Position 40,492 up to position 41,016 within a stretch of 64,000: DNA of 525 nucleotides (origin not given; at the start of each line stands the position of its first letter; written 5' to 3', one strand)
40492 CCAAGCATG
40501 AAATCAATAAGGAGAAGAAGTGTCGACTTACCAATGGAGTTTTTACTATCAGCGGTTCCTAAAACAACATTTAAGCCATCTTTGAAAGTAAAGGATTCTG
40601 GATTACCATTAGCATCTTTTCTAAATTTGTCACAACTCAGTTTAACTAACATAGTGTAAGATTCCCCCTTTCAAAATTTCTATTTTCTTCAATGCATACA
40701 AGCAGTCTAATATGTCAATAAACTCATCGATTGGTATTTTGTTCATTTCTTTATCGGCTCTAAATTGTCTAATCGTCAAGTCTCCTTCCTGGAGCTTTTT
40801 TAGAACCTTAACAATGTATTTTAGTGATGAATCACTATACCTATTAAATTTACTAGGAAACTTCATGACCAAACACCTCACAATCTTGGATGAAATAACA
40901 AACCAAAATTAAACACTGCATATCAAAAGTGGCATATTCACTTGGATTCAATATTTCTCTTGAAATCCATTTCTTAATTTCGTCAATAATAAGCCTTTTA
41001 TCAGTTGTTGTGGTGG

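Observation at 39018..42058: Three-gene SMC-like ABC ATPase operon (Lamassu / ABC-3C architecture) whose effector partner has no assignable domain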

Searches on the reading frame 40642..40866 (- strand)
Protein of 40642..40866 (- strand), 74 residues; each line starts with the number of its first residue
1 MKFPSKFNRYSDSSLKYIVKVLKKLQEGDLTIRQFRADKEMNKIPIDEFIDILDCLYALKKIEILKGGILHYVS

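Call 4: search_protein_families(library=pfam, proteins=[window:40642-40866:-], max_evalue=1)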
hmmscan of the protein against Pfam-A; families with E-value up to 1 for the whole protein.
window:40642-40866:- (74 aa): 4 families
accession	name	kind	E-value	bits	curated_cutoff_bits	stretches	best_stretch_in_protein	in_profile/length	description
PF20292.4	MC7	-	9.5e-16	58.1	27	1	3-66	1-64/69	ABC-three component (ABC-3C) system Middle Component 7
PF01697.33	Glyco_transf_92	-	0.0031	17.6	23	1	5-60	33-96/249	Glycosyltransferase family 92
PF20293.4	MC6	-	0.021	15.2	27.2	1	20-68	18-71/76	ABC-three component (ABC-3C) system Middle Component 6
PF03129.25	HGTP_anticodon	-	0.034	14.7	21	1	5-54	43-92/94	Anticodon binding domain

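Call 5: search_protein_families(library=padloc, proteins=[window:40642-40866:-], max_evalue=1)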
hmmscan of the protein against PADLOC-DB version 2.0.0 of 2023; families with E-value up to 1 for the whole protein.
window:40642-40866:- (74 aa): 0 families

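Call 6: search_protein_families(library=ncbifam, proteins=[window:40642-40866:-], max_evalue=1)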
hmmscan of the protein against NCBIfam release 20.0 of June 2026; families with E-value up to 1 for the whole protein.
window:40642-40866:- (74 aa): 0 families

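Call 75: search_protein_families(library=pfam, alignment_id=A8, max_evalue=0.001)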
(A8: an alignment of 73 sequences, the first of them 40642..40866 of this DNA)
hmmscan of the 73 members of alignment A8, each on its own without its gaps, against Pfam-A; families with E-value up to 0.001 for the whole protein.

A. member 1, window:40642-40866:- (74 aa): 1 family
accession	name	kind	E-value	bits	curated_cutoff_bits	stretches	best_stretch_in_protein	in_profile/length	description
PF20292.4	MC7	-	9.5e-16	58.1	27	1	3-66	1-64/69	ABC-three component (ABC-3C) system Middle Component 7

B. families by the number of members that match (of 73 scanned): 2 families
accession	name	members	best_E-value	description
PF20292.4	MC7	73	4.2e-28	ABC-three component (ABC-3C) system Middle Component 7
PF20293.4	MC6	44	1.7e-10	ABC-three component (ABC-3C) system Middle Component 6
